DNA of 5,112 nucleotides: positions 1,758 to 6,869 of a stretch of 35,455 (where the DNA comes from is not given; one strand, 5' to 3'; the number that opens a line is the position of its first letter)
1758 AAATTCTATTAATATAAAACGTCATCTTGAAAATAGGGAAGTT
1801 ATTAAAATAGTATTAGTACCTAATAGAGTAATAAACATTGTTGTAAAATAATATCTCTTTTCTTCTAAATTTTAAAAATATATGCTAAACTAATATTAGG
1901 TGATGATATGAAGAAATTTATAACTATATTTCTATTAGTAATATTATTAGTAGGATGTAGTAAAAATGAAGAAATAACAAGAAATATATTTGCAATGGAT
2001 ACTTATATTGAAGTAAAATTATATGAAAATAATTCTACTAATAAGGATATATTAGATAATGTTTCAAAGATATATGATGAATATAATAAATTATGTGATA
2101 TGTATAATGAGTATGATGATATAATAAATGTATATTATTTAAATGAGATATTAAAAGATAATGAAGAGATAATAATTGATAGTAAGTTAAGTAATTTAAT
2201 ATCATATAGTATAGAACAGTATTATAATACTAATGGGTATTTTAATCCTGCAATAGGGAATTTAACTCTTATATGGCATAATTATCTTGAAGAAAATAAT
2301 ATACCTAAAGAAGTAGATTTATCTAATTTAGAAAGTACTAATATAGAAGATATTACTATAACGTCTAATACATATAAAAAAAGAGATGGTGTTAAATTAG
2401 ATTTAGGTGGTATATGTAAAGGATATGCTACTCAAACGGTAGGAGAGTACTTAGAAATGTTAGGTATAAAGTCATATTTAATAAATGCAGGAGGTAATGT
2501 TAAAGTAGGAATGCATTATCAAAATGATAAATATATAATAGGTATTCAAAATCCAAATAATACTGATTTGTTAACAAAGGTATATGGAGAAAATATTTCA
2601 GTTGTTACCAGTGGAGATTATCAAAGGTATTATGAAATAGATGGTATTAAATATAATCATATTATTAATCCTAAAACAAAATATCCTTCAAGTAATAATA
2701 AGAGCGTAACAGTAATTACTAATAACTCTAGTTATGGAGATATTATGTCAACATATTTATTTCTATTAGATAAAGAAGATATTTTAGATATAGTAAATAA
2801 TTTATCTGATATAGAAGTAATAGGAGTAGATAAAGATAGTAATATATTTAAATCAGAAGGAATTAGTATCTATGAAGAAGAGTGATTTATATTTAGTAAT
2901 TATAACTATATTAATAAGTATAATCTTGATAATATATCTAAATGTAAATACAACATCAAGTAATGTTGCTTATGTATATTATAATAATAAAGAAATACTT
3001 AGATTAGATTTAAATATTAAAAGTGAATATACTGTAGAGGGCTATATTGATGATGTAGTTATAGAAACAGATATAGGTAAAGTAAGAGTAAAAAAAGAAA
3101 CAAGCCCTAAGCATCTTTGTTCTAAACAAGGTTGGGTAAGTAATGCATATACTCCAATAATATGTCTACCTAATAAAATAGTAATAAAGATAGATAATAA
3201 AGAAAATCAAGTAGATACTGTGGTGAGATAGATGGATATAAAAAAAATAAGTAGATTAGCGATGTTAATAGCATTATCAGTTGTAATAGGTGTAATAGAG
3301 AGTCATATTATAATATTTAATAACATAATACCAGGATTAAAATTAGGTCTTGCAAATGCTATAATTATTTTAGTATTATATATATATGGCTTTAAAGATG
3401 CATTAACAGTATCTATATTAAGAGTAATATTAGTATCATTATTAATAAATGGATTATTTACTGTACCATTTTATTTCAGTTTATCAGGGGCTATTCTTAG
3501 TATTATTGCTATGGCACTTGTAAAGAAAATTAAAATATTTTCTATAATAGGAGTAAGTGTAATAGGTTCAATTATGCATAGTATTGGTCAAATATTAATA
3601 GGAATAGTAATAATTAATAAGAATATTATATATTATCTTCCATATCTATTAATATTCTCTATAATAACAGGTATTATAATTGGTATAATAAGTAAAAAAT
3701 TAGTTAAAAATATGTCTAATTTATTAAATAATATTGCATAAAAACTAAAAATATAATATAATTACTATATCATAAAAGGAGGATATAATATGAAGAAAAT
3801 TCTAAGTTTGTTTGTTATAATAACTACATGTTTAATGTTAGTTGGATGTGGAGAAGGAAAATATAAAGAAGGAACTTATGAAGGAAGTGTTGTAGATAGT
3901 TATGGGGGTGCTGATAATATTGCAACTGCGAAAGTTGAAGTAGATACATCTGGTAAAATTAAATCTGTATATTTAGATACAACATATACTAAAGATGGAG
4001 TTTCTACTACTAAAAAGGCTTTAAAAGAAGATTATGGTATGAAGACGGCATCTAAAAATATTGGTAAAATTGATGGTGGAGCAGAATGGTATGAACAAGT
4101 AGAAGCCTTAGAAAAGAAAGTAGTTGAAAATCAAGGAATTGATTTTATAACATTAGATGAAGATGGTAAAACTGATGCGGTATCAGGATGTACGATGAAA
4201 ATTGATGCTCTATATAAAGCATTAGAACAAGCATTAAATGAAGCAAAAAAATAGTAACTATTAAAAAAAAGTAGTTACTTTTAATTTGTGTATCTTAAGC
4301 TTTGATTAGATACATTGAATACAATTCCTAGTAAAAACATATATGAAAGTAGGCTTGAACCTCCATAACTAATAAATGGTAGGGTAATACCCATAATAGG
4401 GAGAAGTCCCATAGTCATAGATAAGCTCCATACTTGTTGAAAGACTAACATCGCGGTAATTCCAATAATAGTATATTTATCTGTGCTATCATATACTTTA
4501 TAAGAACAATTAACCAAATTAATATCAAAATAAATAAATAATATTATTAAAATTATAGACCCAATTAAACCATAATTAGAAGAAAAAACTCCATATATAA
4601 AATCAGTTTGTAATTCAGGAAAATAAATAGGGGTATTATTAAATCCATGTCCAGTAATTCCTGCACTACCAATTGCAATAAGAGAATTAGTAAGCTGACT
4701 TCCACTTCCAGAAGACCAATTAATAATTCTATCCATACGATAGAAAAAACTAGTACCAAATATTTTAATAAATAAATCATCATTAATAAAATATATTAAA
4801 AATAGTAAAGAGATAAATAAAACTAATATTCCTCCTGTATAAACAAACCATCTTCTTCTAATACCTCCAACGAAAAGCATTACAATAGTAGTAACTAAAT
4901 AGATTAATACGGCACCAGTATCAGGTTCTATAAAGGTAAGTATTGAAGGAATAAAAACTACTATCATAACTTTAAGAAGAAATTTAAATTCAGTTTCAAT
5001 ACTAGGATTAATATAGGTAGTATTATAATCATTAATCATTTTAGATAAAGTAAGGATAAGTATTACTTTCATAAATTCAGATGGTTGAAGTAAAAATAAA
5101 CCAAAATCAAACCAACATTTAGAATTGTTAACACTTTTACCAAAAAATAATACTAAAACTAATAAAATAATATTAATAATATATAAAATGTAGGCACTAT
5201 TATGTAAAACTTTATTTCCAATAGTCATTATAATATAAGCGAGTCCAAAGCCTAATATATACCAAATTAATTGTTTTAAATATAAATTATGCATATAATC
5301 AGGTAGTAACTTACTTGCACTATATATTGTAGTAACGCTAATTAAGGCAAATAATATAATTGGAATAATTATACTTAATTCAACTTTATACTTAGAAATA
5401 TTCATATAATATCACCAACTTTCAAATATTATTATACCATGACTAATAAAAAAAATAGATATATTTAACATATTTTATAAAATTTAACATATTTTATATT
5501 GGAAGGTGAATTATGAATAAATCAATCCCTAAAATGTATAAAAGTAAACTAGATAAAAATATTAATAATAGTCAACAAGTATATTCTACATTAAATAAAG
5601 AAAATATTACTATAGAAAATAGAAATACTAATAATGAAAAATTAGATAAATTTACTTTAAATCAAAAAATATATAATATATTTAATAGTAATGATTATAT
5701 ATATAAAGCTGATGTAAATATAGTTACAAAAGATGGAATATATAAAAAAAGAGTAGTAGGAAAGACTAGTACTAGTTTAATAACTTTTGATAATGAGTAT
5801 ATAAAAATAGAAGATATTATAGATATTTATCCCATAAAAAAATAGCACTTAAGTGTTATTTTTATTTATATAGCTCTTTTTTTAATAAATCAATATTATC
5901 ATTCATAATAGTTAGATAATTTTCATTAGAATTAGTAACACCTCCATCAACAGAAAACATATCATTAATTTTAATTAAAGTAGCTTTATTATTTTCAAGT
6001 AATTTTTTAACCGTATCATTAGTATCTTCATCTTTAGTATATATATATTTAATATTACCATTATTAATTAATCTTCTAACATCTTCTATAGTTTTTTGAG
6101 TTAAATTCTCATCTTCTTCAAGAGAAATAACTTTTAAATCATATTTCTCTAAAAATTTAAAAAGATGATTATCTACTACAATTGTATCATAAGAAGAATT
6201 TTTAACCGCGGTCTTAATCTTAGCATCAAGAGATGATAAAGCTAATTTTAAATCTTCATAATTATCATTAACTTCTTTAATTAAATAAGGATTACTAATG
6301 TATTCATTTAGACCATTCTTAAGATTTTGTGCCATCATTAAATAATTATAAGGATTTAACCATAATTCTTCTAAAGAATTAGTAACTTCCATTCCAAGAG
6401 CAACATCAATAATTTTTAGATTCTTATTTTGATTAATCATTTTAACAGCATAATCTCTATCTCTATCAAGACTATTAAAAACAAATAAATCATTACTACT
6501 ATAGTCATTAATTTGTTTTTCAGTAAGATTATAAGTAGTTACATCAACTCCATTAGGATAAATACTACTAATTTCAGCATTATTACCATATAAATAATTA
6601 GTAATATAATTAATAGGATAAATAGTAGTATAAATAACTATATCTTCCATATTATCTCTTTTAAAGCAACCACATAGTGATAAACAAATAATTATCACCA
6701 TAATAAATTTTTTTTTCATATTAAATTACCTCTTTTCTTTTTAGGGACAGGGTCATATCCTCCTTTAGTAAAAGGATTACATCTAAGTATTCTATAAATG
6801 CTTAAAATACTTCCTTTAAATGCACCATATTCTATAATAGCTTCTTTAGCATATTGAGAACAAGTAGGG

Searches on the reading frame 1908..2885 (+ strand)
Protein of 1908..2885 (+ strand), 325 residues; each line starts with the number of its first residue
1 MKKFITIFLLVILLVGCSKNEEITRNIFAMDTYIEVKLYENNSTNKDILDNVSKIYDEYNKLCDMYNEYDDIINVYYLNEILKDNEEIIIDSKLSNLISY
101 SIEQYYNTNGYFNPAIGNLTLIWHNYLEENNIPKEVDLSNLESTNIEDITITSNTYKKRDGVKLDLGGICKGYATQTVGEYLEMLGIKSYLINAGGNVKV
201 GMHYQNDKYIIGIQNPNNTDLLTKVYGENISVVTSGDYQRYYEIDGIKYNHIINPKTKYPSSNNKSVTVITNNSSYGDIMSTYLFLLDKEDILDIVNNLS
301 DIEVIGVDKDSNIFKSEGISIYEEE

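Call 32: search_protein_families(library=pfam, proteins=[window:1908-2885:+], max_evalue=0.001)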
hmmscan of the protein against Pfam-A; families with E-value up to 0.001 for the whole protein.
window:1908-2885:+ (325 aa): 1 family
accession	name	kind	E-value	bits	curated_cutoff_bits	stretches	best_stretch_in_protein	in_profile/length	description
PF02424.20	ApbE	-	4e-59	200.8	25.6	1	30-305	1-265/266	ApbE family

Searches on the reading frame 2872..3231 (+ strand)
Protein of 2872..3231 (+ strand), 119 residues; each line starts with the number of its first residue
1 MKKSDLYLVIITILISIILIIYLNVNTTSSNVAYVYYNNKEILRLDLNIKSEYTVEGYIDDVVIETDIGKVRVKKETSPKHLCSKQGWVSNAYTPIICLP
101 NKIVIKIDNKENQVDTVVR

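Call 32: search_protein_families(library=pfam, proteins=[window:2872-3231:+], max_evalue=0.001)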
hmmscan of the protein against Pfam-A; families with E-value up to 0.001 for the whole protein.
window:2872-3231:+ (119 aa): 1 family
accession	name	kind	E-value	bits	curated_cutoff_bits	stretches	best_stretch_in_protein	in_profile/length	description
PF07009.16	NusG_II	-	2.4e-23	82.8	29.6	1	9-110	2-106/107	NusG domain II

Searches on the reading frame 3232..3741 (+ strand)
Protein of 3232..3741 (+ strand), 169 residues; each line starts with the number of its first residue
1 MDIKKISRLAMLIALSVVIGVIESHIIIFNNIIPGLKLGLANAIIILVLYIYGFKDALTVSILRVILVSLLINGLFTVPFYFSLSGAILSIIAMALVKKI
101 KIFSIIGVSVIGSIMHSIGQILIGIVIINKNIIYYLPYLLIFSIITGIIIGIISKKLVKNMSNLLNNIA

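Call 32: search_protein_families(library=pfam, proteins=[window:3232-3741:+], max_evalue=0.001)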
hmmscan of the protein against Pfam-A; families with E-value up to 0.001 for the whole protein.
window:3232-3741:+ (169 aa): 2 families
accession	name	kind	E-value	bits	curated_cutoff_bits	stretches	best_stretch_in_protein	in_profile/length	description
PF07456.16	Hpre_diP_synt_I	-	3.1e-36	125.1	30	1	12-157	1-147/147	Heptaprenyl diphosphate synthase component I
PF12822.12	ECF_trnsprt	-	0.00025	21.5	30.7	1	4-155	1-166/169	ECF transporter, substrate-specific component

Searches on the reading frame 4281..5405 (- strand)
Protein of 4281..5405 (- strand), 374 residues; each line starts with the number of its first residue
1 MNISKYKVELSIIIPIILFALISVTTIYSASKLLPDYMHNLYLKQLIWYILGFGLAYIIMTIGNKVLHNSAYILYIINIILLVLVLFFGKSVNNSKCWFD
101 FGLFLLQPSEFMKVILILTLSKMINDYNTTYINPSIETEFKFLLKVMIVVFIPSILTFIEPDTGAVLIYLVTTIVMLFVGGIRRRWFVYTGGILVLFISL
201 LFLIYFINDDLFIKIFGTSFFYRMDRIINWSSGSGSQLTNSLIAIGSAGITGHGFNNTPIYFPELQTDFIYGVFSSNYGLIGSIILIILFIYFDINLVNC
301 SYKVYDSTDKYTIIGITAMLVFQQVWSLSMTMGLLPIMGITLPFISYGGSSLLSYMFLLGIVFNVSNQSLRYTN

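Call 32: search_protein_families(library=pfam, proteins=[window:4281-5405:-], max_evalue=0.001)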
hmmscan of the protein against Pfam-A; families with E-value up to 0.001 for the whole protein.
window:4281-5405:- (374 aa): 1 family
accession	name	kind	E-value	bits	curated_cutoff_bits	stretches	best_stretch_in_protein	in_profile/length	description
PF01098.24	FTSW_RODA_SPOVE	-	4.6e-68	230.2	26.4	1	12-369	4-354/356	Cell cycle protein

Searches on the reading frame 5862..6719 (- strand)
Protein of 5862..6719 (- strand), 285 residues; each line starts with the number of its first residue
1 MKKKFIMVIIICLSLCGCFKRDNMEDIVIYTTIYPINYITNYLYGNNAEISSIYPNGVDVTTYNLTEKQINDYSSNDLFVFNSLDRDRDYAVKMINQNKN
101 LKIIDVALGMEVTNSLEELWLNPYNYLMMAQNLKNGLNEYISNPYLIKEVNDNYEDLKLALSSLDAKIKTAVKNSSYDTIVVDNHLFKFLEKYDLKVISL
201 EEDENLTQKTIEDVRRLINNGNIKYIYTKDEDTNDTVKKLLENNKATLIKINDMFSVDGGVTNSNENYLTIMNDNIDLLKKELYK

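Call 32: search_protein_families(library=pfam, proteins=[window:5862-6719:-], max_evalue=0.001)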
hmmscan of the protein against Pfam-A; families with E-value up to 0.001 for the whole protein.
window:5862-6719:- (285 aa): 1 family
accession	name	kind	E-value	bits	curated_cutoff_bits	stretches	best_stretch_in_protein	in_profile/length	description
PF01297.22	ZnuA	-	2.3e-37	129.3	29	1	29-281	1-262/263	Zinc-uptake complex component A periplasmic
